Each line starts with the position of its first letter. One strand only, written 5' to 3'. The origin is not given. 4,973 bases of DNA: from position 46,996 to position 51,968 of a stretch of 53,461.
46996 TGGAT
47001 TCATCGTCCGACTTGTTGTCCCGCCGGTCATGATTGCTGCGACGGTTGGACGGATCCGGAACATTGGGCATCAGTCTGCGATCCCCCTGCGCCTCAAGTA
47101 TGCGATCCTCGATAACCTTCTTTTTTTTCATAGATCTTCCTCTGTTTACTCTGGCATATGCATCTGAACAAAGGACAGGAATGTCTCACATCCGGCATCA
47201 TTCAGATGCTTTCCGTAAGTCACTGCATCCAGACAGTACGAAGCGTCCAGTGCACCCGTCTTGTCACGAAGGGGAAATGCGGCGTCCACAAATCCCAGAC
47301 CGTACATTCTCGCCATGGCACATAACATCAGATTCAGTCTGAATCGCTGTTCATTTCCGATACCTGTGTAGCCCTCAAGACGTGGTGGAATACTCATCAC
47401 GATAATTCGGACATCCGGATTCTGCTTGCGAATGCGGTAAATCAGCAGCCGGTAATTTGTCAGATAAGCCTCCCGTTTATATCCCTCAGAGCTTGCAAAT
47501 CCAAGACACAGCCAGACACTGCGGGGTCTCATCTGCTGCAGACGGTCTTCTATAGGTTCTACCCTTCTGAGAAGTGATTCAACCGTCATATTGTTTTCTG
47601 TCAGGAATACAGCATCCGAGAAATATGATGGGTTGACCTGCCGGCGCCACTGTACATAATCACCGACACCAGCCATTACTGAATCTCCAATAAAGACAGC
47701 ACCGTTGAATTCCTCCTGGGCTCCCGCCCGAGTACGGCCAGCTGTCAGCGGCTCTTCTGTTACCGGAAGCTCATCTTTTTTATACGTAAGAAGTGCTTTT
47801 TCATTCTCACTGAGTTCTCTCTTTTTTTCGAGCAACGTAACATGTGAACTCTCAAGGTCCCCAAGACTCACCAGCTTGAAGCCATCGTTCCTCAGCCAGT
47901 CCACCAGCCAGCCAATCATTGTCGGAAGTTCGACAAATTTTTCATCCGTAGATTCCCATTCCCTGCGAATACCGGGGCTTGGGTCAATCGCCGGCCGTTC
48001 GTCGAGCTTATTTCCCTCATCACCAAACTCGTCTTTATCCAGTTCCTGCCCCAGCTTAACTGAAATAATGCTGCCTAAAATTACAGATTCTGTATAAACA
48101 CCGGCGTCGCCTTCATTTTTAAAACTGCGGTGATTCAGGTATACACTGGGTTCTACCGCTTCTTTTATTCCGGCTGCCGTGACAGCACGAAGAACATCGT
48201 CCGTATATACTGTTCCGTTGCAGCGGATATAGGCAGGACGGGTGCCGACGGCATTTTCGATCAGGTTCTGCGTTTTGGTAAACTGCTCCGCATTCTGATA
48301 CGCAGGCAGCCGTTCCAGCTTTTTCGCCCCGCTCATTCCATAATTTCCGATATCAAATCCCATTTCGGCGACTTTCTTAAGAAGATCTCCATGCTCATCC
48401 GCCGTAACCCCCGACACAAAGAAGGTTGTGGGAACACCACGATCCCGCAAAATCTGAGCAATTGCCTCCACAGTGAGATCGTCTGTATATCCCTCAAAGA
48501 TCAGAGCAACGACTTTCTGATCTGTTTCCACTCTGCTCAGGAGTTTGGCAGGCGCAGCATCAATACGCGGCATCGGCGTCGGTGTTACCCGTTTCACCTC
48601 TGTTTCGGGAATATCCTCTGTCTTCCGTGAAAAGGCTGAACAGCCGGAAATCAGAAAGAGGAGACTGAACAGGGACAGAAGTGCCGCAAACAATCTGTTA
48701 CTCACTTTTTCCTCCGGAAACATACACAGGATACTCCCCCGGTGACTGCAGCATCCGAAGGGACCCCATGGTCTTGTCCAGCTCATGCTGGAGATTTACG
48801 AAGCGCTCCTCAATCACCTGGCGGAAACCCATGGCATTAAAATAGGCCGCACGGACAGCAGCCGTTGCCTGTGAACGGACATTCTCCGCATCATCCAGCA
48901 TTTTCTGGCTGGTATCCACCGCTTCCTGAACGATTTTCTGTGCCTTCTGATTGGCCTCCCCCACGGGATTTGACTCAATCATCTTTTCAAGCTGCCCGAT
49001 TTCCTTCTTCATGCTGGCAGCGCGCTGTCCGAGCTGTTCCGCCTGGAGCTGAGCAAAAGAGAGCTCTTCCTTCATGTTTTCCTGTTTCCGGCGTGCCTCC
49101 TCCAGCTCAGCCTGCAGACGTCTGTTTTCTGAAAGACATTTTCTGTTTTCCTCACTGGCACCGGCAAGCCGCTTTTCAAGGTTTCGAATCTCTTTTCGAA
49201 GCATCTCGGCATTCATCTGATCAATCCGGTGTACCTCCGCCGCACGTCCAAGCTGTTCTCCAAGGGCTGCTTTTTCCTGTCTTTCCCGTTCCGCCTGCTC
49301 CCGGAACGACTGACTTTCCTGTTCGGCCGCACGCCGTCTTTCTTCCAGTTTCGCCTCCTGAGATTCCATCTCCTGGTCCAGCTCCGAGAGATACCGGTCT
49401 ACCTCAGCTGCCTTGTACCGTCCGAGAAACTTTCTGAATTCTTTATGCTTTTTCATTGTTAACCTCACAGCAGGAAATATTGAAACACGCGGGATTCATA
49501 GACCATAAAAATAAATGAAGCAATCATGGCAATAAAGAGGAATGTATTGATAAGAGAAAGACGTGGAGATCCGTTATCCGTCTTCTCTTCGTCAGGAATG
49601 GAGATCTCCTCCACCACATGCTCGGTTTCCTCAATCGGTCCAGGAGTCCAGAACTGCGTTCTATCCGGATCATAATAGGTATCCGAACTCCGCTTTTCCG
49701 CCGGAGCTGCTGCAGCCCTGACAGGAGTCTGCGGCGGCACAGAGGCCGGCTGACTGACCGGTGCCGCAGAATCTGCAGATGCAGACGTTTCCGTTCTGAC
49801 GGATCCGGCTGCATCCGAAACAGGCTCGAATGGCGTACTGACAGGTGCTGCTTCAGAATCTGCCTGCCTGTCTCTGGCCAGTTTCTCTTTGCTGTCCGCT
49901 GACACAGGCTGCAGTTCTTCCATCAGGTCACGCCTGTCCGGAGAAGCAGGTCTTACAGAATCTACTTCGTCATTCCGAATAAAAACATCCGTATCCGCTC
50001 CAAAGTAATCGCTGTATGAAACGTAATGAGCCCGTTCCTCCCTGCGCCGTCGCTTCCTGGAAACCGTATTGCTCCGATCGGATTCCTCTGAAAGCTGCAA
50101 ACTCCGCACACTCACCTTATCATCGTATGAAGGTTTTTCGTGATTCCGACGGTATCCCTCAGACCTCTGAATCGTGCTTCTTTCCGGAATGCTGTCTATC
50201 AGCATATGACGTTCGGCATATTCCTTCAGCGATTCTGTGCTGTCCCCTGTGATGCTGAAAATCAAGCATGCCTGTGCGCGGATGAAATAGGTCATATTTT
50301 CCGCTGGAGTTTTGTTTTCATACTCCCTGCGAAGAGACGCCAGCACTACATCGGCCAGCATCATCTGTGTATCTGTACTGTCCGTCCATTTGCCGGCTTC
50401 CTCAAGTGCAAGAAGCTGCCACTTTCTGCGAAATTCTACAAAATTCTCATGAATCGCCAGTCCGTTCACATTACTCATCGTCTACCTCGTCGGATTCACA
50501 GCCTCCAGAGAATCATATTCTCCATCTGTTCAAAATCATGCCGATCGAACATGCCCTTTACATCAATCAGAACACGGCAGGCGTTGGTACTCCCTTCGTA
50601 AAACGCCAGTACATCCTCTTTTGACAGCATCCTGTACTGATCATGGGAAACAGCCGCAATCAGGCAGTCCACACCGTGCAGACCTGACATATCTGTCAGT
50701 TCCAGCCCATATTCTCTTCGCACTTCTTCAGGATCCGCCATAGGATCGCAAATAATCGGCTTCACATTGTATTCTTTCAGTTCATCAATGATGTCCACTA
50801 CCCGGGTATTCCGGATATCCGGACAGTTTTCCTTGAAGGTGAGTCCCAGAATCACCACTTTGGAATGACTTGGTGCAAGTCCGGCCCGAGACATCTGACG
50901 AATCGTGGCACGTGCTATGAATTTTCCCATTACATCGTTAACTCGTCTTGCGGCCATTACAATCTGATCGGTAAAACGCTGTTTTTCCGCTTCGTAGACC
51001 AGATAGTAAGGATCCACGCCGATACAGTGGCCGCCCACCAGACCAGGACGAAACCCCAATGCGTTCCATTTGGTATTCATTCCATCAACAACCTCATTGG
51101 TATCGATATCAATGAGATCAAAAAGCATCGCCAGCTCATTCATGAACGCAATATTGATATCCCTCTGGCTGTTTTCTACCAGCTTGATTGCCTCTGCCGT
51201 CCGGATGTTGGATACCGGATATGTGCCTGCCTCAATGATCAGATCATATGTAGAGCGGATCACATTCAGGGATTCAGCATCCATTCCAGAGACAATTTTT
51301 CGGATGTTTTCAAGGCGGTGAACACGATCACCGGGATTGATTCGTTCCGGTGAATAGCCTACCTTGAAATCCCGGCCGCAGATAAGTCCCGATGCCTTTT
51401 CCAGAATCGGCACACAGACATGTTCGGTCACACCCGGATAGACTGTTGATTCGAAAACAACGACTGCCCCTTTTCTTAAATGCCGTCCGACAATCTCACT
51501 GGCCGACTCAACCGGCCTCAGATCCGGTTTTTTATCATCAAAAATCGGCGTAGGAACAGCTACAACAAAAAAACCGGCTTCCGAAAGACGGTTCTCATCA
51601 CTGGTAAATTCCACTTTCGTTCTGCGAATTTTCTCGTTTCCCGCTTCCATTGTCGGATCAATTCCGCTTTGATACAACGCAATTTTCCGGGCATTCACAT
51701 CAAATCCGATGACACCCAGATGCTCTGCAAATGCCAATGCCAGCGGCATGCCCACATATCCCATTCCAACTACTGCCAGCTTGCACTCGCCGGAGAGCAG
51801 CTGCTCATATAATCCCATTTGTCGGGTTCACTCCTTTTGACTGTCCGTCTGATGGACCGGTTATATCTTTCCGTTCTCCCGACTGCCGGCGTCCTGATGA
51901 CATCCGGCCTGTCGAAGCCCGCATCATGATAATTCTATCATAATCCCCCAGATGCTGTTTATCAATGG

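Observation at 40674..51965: Eight-gene synthase-dependent exopolysaccharide operon built around a PilZ-fused HasA/NodC-like synthase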

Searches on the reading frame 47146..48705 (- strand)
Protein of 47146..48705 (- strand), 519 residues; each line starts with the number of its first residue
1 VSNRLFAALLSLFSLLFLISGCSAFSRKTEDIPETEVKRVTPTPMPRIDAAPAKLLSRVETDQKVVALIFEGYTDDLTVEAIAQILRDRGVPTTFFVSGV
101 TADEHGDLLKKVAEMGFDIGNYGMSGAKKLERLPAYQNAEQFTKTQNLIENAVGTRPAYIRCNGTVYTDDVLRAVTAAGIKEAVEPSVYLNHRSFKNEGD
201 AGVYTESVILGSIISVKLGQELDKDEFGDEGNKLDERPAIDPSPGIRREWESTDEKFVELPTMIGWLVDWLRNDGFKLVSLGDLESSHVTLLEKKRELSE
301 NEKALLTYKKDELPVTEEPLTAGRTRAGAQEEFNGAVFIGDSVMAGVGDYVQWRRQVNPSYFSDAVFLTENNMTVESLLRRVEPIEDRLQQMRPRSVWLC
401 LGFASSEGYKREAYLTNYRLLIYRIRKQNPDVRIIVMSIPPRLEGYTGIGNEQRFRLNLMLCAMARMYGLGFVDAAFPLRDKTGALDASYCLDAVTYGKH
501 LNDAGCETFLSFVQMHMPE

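Call 4: search_protein_families(library=pfam, proteins=[window:47146-48705:-], max_evalue=0.01)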
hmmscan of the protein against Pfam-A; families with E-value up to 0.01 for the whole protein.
window:47146-48705:- (519 aa): 3 families
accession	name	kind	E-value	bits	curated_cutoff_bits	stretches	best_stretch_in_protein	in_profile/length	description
PF01522.26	Polysacc_deac_1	-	3e-17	63.2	23.1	1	59-181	2-122/124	Polysaccharide deacetylase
PF13472.12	Lipase_GDSL_2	-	2e-11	45.2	32.9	1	338-505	1-175/178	GDSL-like Lipase/Acylhydrolase family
PF19378.4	DUF5953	-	0.0087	16.3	25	0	244-317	18-92/233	Family of unknown function (DUF5953)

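Call 5: search_protein_families(library=ncbifam, proteins=[window:47146-48705:-], max_evalue=0.01)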
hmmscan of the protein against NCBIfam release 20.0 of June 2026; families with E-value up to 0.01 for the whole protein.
window:47146-48705:- (519 aa): 8 families
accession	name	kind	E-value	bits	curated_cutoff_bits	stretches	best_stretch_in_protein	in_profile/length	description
TIGR02764.1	spore_ybaN_pdaB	equivalog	2.8e-18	66.4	237.4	1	59-206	1-144/191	polysaccharide deacetylase family sporulation protein PdaB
TIGR02873.1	spore_ylxY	hypoth_equivalog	1e-10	41.3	391.5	1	46-176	67-196/268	probable sporulation protein, polysaccharide deacetylase family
TIGR04243.1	nodulat_NodB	equivalog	1.5e-10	40.9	240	1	64-184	2-121/197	chitooligosaccharide deacetylase NodB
NF045821.1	PgAcgDacpgdA1_Bac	equivalog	4.7e-10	38.8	400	1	64-170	88-193/282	peptidoglycan-N-acetylglucosamine deacetylase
NF045820.1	PgAcgDacpgdA_Strep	equivalog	3.8e-09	35.9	800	1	60-177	264-380/463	peptidoglycan-N-acetylglucosamine deacetylase PgdA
TIGR02884.1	spore_pdaA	equivalog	4.5e-09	36.3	298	1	60-182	33-155/224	delta-lactam-biosynthetic de-N-acetylase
NF045822.1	PgAcgDacpgdA2_Bac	equivalog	9.2e-07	28.4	400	1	51-163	60-167/274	peptidoglycan-N-acetylglucosamine deacetylase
TIGR03006.1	pepcterm_polyde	equivalog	1.5e-05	24.3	276.2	1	79-156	36-112/272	XrtA system polysaccharide deacetylase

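Call 74: search_solved_structures(query=window:47146-48705:-, max_evalue=0.1, show_alignments=0)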
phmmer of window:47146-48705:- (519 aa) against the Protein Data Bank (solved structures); distinct sequences matched with E-value up to 0.1: 34.
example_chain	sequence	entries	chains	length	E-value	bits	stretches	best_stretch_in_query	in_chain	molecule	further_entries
7y51_A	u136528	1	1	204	4.2e-11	45.2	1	54-183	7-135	Predicted xylanase/chitin deacetylase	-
7fbw_A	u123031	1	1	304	8.1e-11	44.3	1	54-183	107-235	Predicted xylanase/chitin deacetylase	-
6h8l_A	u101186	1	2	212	2.3e-07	32.9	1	58-163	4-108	Peptidoglycan-N-acetylmuramic acid deacetylase PdaC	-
6h8n_A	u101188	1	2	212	4.3e-07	32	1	58-163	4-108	Peptidoglycan-N-acetylmuramic acid deacetylase PdaC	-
2c1g_A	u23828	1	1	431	5.7e-07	31.6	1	62-182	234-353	PEPTIDOGLYCAN GLCNAC DEACETYLASE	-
2c1i_A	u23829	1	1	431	1.1e-06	30.7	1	62-182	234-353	PEPTIDOGLYCAN GLCNAC DEACETYLASE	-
2y8u_A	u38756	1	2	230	9e-06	27.6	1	42-166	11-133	CHITIN DEACETYLASE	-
5o6y_B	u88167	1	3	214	2.3e-05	26.3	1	65-163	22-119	Peptidoglycan N-acetylglucosamine deacetylase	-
5o6y_A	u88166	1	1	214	2.8e-05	26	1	65-162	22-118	Peptidoglycan N-acetylglucosamine deacetylase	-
6hm9_A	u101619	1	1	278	3e-05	25.9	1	31-173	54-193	Putative polysaccharide deacetylase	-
4l1g_A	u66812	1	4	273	3.7e-05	25.6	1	65-163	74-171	Peptidoglycan N-acetylglucosamine deacetylase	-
2j13_A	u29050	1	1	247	0.00026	22.8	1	60-174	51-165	POLYSACCHARIDE DEACETYLASE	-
5lfz_A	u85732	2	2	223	0.00026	22.8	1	63-161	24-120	ArCE4A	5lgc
6hpa_A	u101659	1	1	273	0.0003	22.6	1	31-173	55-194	Putative polysaccharide deacetylase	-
1bwr_A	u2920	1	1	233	0.0005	21.9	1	330-475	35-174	PLATELET-ACTIVATING FACTOR ACETYLHYDROLASE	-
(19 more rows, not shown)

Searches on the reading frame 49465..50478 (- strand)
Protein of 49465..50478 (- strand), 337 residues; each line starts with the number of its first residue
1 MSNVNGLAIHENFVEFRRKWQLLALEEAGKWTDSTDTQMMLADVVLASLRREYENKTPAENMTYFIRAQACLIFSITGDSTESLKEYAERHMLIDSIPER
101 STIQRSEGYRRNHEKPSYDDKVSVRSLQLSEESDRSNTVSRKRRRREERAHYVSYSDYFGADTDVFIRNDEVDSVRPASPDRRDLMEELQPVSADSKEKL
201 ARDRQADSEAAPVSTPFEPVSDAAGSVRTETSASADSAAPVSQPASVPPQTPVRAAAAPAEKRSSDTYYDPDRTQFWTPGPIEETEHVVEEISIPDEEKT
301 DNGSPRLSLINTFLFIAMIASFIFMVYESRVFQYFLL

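Call 4: search_protein_families(library=pfam, proteins=[window:49465-50478:-], max_evalue=0.01)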
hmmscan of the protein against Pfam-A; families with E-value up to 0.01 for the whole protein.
window:49465-50478:- (337 aa): 0 families

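Call 5: search_protein_families(library=ncbifam, proteins=[window:49465-50478:-], max_evalue=0.01)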
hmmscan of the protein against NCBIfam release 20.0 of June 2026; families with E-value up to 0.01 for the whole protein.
window:49465-50478:- (337 aa): 0 families

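Call 59: search_solved_structures(query=A7, max_evalue=5, show_alignments=1)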
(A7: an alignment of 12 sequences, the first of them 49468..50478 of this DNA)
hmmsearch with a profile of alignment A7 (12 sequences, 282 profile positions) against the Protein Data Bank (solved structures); distinct sequences matched with E-value up to 5: 6.
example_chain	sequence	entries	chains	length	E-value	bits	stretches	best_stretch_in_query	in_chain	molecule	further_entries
8s05_C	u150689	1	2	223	0.015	18.5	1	110-187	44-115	Conserved protein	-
5a8i_A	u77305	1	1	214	0.12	15.6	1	111-187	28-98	ARNA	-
9wqv_a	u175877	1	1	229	0.51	13.5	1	85-227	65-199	NADH:ubiquinone oxidoreductase 41 kd complex i subunit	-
5o60_O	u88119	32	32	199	0.74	13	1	117-212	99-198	50S ribosomal protein L17 | Large ribosomal subunit protein bL17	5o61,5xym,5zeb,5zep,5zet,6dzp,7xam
4bts_AY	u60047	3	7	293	0.78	12.9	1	85-186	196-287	40S RIBOSOMAL PROTEIN S6 | RPS6E | eS6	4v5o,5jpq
8crx_m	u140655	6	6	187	0.92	12.7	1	114-199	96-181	50S ribosomal protein L17 | Large ribosomal subunit protein bL17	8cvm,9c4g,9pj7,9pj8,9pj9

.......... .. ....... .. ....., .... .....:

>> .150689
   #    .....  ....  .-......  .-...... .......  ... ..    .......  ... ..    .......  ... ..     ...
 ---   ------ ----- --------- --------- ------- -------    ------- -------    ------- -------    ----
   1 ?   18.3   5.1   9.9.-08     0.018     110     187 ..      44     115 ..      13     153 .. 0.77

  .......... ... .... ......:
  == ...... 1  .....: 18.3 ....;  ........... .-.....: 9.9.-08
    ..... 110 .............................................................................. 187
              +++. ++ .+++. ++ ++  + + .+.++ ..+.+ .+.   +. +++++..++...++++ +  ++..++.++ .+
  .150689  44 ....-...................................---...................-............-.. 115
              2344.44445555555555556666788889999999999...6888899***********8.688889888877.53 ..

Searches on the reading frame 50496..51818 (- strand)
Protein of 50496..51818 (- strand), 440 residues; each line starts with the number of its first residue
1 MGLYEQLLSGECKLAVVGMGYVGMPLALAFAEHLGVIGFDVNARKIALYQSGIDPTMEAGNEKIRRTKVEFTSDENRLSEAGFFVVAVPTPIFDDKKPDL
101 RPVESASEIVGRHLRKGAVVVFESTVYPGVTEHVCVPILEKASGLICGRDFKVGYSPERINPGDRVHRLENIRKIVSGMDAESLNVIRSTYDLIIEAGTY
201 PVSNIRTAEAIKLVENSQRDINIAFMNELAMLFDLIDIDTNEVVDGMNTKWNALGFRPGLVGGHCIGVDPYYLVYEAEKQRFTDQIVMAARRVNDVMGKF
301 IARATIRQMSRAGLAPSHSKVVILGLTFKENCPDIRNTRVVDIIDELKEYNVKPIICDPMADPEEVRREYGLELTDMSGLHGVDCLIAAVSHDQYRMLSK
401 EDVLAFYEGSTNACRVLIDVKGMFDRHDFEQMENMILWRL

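Call 4: search_protein_families(library=pfam, proteins=[window:50496-51818:-], max_evalue=0.01)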
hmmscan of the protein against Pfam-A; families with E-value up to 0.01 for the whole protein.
window:50496-51818:- (440 aa): 3 families
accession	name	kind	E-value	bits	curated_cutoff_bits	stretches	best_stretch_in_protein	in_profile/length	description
PF03721.20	UDPG_MGDP_dh_N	-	2.6e-36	125.4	27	1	13-185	2-181/187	UDP-glucose/GDP-mannose dehydrogenase family, NAD binding domain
PF00984.24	UDPG_MGDP_dh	-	5.1e-25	87.9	25.4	1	206-295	1-93/94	UDP-glucose/GDP-mannose dehydrogenase family, central domain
PF03720.21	UDPG_MGDP_dh_C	-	3.5e-21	75.9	30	1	323-425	2-102/103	UDP-glucose/GDP-mannose dehydrogenase family, UDP binding domain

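Call 5: search_protein_families(library=ncbifam, proteins=[window:50496-51818:-], max_evalue=0.01)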
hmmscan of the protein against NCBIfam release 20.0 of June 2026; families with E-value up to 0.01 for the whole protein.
window:50496-51818:- (440 aa): 7 families
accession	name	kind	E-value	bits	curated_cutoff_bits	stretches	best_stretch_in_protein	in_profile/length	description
NF011729.0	PRK15182.1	equivalog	2.2e-133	445.2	592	1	11-421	6-413/425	Vi polysaccharide biosynthesis UDP-N-acetylglucosamine C-6 dehydrogenase TviB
TIGR03026.1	NDP-sugDHase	subfamily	5.4e-112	374.6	189.8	1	13-403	2-399/413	nucleotide sugar dehydrogenase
NF040825.1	UDPMaNacDH_Arch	equivalog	1.8e-62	211.6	750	1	13-424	2-401/418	UDP-N-acetyl-D-mannosamine dehydrogenase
NF008286.0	PRK11064.1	equivalog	7.1e-61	206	459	1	13-404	5-408/420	UDP-N-acetyl-D-mannosamine dehydrogenase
NF041297.1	UDPGDh_AglM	equivalog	1e-44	153.2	670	1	13-401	2-401/429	UDP-glucose 6-dehydrogenase AglM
NF047673.2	TeichurnBiosyTuaD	equivalog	9.9e-30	104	700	1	13-374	3-365/439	UDP-glucose 6-dehydrogenase TuaD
NF011631.0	PRK15057.1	equivalog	1.2e-11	44.4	757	1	13-362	2-340/388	UDP-glucose 6-dehydrogenase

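Call 64: search_solved_structures(query=window:50496-51818:-, max_evalue=1e-20)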
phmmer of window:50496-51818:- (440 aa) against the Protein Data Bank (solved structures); distinct sequences matched with E-value up to 1e-20: 11.
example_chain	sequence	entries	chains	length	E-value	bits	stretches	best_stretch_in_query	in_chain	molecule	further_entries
4r16_A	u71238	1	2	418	1.8e-52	182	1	13-402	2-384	418aa long hypothetical UDP-N-acetyl-D-mannosaminuronic acid dehydrogenase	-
3ojl_A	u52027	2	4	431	1e-45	159.7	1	12-371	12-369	Cap5O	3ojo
3g79_A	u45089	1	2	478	1e-43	153.2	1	13-425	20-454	NDP-N-acetyl-D-galactosaminuronic acid dehydrogenase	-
4xr9_A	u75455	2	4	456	1.5e-36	129.6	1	12-398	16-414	CalS8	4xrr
3vtf_A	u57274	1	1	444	1.8e-29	106.2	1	12-396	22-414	UDP-glucose 6-dehydrogenase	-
3gg2_A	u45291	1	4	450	3.1e-27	98.9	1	13-397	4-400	Sugar dehydrogenase, UDP-glucose/GDP-mannose dehydrogenase family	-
4a7p_A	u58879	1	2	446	5e-27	98.2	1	10-424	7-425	UDP-GLUCOSE DEHYDROGENASE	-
2y0e_A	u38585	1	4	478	3.4e-23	85.6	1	10-377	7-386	UDP-GLUCOSE DEHYDROGENASE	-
1mfz_A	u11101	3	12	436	2.4e-22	82.8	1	13-348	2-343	GDP-mannose 6-dehydrogenase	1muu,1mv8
2y0c_A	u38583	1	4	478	6e-22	81.4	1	10-377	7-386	UDP-GLUCOSE DEHYDROGENASE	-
2y0d_A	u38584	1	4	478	6e-22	81.4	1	10-377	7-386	UDP-GLUCOSE DEHYDROGENASE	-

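Call 65: search_dna_similar(query=window:50496-51818:-, collection=plasmids, mode=protein, max_rows=25, max_evalue=1e-30)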
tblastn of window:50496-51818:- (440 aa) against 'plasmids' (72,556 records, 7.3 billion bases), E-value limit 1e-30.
Records with a match: 802; places in all: 844; records where one place covers at least 80% of the query: 765.
Best place of each record, by identity: <60% 802.
By first word of the organism name: Rhizobium 132; Ralstonia 132; Sinorhizobium 80; Phaeobacter 59; Bacillus 44; Azospirillum 26; Streptomyces 22; Shigella 21; Leisingera 20; Sulfitobacter 13; and 95 more.
By predicted mobility (MOB-suite, as given by PLSDB): non-mobilizable 495; mobilizable 225; conjugative 82.
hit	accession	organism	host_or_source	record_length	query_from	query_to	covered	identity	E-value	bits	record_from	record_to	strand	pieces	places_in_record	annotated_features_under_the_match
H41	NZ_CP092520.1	Cetobacterium somerae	Danio rerio,tissue sample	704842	6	440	99%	52.9%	2e-153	488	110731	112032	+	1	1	nucleotide sugar dehydrogenase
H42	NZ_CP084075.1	Fusobacterium vincentii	-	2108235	13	440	97%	52.8%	2e-149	476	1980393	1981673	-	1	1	none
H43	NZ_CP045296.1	Paenibacillus cellulositrophicus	cell culture,Thai soil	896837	14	392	86%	56.4%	1e-134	434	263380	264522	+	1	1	none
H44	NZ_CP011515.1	Mitsuaria sp. 7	Bacterium from forest soil.,forest soil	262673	14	440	97%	49.1%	2e-130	422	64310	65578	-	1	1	nucleotide sugar dehydrogenase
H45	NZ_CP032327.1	Azospirillum argentinense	soil sample,Agricultural field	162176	14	440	97%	48.1%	3e-127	412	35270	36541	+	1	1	nucleotide sugar dehydrogenase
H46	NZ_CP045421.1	Palleronia sp. THAF1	pure culture,Surface of a polyethylene ...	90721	8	440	98%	47.5%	3e-119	390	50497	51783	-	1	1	nucleotide sugar dehydrogenase | glycosyltransferase family 4 protein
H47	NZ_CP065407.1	Diaphorobacter sp. JS3051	whole organism,soil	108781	13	428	95%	49.4%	1e-136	440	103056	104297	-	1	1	nucleotide sugar dehydrogenase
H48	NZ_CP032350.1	Azospirillum brasilense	soil sample,Agricultural field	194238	6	440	99%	47.1%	8e-125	406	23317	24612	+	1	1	nucleotide sugar dehydrogenase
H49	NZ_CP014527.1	Haematospirillum jordaniae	Homo sapiens,Blood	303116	6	440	99%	46.9%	1e-127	414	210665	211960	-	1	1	nucleotide sugar dehydrogenase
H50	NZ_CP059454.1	Azospirillum brasilense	Prokaryotes,soil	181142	13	440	97%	47.7%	2e-123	402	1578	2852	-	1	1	nucleotide sugar dehydrogenase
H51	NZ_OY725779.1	Parabacteroides distasonis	-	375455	3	440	100%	46.6%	4e-128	415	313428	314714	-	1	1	nucleotide sugar dehydrogenase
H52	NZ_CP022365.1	Azospirillum sp. TSH58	single cell,paddy soils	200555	13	440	97%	47.6%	1e-122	399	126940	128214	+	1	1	nucleotide sugar dehydrogenase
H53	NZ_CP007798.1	Azospirillum argentinense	Triticum aestivum L.,Root,wheat ...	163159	14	440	97%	47.7%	6e-125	406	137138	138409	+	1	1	nucleotide sugar dehydrogenase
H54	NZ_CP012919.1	Azospirillum brasilense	Digitaria eriantha,microbe,root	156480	13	440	97%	47.0%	4e-122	398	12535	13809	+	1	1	nucleotide sugar dehydrogenase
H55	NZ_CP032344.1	Azospirillum brasilense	soil sample,Agricultural field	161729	13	440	97%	47.0%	4e-122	398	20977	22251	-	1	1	nucleotide sugar dehydrogenase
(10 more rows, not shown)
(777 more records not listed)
